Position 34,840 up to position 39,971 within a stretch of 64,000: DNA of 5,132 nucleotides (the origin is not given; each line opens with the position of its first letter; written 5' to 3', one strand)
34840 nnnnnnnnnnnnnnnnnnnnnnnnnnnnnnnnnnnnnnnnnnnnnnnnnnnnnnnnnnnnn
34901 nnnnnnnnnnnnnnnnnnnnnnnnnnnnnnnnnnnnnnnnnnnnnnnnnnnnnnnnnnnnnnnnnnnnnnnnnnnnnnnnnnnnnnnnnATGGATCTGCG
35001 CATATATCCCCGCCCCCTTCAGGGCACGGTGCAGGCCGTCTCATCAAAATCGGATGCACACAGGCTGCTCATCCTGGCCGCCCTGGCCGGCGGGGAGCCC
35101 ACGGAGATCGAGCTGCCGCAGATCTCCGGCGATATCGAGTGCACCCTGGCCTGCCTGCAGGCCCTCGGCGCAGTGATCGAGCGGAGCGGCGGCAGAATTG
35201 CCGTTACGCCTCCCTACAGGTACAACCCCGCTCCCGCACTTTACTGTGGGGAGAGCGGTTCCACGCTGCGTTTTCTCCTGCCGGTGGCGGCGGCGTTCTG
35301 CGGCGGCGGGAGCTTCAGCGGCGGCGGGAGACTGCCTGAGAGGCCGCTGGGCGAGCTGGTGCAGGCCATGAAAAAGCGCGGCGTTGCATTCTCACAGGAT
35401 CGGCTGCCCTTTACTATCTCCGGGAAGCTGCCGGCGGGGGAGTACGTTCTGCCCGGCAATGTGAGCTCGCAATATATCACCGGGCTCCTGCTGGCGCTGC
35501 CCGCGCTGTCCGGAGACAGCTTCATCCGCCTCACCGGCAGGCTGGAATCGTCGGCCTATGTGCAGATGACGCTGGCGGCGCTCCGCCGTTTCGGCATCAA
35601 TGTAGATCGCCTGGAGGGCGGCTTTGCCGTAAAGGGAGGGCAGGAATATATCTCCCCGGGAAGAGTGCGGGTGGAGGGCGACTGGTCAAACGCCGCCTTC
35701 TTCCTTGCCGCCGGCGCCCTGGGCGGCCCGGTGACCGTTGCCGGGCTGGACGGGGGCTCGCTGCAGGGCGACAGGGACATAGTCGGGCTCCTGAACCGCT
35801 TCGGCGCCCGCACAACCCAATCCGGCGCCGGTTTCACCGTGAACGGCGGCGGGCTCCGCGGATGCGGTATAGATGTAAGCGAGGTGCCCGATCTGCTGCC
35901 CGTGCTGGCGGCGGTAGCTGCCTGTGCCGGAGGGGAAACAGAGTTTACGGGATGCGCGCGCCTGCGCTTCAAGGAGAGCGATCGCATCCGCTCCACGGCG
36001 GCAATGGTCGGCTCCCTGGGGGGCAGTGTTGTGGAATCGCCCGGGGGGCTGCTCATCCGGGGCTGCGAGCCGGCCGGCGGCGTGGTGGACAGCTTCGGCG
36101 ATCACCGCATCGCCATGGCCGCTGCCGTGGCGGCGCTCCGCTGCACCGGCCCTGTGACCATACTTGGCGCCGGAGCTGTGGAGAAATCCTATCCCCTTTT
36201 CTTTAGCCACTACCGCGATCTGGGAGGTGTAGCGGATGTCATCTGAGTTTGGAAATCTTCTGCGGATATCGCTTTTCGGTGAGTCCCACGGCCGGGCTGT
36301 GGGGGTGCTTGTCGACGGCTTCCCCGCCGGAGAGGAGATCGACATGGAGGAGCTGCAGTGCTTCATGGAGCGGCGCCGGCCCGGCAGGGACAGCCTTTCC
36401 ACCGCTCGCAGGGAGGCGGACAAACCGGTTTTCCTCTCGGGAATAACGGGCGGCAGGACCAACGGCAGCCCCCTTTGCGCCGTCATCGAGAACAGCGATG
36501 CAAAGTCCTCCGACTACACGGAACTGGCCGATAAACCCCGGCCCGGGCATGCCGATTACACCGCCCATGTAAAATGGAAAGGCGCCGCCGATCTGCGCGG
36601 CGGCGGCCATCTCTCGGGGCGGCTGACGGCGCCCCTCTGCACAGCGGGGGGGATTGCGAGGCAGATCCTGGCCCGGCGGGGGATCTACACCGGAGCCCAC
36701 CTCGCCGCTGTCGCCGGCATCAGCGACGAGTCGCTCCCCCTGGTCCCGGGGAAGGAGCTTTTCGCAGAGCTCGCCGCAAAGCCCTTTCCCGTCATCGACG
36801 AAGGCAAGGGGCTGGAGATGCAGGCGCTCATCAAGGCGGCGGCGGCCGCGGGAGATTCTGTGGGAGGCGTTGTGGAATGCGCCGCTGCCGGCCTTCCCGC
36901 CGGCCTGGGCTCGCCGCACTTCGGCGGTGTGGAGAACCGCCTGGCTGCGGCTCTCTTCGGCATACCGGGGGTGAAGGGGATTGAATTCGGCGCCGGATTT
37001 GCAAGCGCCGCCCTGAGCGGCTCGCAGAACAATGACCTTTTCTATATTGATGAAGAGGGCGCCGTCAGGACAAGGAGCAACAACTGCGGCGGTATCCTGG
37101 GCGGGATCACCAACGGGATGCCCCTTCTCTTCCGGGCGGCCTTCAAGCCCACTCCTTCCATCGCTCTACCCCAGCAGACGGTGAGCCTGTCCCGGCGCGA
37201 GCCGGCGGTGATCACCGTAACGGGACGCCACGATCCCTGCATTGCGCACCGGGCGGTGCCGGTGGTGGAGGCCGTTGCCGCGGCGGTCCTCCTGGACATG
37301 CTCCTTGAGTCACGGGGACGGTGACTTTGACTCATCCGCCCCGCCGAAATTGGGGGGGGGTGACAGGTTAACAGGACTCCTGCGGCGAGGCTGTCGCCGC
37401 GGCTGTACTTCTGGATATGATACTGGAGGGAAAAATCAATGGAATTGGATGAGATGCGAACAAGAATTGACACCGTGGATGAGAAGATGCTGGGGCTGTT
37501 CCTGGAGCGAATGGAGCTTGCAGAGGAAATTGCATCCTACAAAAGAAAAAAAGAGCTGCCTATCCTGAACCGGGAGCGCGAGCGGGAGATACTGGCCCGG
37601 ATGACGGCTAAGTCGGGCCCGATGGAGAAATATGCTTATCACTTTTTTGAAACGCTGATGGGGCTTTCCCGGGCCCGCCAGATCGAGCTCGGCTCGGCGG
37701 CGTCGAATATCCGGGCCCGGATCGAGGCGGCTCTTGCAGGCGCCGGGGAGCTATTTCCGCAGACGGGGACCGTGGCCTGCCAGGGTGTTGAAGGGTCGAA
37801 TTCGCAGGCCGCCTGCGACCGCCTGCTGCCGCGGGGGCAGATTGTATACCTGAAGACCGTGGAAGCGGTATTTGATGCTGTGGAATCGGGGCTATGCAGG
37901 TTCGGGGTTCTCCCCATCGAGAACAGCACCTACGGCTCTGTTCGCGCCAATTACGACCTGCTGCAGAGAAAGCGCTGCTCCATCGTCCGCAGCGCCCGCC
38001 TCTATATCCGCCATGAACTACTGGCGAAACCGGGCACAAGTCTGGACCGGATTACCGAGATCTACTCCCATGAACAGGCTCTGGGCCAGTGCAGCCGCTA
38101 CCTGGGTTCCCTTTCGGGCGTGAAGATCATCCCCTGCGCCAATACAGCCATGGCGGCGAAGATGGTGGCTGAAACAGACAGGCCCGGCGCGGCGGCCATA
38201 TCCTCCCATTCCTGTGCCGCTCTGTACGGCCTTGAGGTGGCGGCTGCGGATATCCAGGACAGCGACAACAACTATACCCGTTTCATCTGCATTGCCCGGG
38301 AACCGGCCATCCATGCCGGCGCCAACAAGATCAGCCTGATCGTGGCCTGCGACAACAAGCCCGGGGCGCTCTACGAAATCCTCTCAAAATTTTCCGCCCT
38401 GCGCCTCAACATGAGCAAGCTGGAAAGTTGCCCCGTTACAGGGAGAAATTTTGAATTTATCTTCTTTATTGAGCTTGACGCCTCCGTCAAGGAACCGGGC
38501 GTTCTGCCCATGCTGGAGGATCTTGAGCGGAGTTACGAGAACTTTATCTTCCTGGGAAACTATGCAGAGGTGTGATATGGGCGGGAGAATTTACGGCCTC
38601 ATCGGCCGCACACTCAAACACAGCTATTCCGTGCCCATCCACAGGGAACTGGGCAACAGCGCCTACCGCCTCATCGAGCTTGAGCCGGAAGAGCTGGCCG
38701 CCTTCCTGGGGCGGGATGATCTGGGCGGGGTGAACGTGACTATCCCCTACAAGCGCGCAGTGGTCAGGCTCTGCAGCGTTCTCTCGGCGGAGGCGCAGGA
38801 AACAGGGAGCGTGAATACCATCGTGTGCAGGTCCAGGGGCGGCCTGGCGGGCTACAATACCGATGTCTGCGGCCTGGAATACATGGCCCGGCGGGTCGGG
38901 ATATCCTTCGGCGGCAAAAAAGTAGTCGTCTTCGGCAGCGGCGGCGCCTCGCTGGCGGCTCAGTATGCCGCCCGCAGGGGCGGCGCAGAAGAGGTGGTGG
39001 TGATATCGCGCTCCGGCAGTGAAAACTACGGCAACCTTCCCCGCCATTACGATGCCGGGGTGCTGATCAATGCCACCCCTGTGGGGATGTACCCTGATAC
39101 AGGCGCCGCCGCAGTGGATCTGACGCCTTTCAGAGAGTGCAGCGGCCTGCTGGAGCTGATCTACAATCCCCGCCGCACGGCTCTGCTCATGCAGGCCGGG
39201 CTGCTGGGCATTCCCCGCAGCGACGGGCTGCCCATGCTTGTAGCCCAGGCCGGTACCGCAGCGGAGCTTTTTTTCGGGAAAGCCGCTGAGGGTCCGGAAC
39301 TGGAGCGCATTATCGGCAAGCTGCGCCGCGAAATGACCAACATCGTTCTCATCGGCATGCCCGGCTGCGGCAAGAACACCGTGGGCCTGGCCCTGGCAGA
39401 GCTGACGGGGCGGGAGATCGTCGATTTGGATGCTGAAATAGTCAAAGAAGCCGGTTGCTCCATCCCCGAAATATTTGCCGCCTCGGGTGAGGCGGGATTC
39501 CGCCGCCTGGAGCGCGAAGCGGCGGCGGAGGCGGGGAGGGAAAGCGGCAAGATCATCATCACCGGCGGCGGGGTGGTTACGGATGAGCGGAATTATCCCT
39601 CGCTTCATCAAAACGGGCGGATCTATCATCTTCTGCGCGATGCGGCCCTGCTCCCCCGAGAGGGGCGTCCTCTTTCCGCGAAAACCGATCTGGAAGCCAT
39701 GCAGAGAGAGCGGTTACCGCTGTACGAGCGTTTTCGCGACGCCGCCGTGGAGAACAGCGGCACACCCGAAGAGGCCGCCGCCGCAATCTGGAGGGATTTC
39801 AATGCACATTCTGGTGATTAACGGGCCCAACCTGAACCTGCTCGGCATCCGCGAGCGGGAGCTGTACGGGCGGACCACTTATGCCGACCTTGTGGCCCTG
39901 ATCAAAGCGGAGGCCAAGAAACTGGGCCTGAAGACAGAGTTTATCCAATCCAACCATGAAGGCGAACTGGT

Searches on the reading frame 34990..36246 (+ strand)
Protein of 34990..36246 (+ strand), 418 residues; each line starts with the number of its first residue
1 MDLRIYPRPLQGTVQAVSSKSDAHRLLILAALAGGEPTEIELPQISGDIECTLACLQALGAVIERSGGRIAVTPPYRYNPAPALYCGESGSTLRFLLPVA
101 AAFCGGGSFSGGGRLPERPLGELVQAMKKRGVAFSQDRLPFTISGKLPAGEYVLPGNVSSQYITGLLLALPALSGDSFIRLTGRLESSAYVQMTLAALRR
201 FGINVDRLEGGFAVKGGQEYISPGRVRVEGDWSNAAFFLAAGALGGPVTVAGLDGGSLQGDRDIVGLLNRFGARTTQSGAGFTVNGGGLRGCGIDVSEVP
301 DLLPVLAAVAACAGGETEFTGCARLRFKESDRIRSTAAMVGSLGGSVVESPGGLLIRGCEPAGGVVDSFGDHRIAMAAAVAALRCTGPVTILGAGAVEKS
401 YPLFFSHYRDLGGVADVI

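Call 72: search_protein_families(library=pfam, proteins=[window:34990-36246:+], max_evalue=0.00001)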
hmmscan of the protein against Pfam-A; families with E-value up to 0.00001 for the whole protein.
window:34990-36246:+ (418 aa): 1 family
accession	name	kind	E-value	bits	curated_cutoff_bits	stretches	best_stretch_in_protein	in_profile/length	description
PF00275.25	EPSP_synthase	-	1.8e-84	284.3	22.8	1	8-406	5-415/417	EPSP synthase (3-phosphoshikimate 1-carboxyvinyltransferase)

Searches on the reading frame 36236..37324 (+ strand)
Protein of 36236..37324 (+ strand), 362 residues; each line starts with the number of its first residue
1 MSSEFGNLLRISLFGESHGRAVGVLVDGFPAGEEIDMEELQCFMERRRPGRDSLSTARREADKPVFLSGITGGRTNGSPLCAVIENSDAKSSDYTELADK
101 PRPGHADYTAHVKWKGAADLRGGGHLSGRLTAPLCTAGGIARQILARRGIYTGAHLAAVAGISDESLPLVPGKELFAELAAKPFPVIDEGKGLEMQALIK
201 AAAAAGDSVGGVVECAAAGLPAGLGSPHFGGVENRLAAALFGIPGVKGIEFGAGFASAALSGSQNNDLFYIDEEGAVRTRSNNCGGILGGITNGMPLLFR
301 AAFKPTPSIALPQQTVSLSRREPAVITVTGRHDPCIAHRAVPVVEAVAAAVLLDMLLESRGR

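Call 72: search_protein_families(library=pfam, proteins=[window:36236-37324:+], max_evalue=0.00001)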
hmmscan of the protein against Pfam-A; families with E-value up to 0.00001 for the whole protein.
window:36236-37324:+ (362 aa): 1 family
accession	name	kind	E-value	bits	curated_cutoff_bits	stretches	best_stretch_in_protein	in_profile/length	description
PF01264.26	Chorismate_synt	-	7.3e-121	403.3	27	1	9-357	1-327/327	Chorismate synthase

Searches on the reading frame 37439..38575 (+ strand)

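Call 72: search_protein_families(library=pfam, proteins=[window:37439-38575:+], max_evalue=0.00001)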
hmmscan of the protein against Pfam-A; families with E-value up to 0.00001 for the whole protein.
window:37439-38575:+ (378 aa): 2 families
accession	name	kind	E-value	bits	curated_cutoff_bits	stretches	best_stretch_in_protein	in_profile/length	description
PF00800.23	PDT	-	1.8e-57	194.5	25.2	1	112-289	1-180/181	Prephenate dehydratase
PF01817.26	CM_2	-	3.3e-18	66.1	27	1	7-81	2-79/80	Chorismate mutase type II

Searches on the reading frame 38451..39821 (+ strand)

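Call 72: search_protein_families(library=pfam, proteins=[window:38451-39821:+], max_evalue=0.00001)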
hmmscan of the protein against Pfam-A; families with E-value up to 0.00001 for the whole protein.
window:38451-39821:+ (456 aa): 2 families
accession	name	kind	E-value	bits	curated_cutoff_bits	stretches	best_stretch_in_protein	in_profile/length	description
PF01202.28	SKI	-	3.7e-28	99.1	22.1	1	304-446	1-154/159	Shikimate kinase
PF08501.16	Shikimate_dh_N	-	1.6e-12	48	27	1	50-124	1-83/83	Shikimate dehydrogenase substrate binding domain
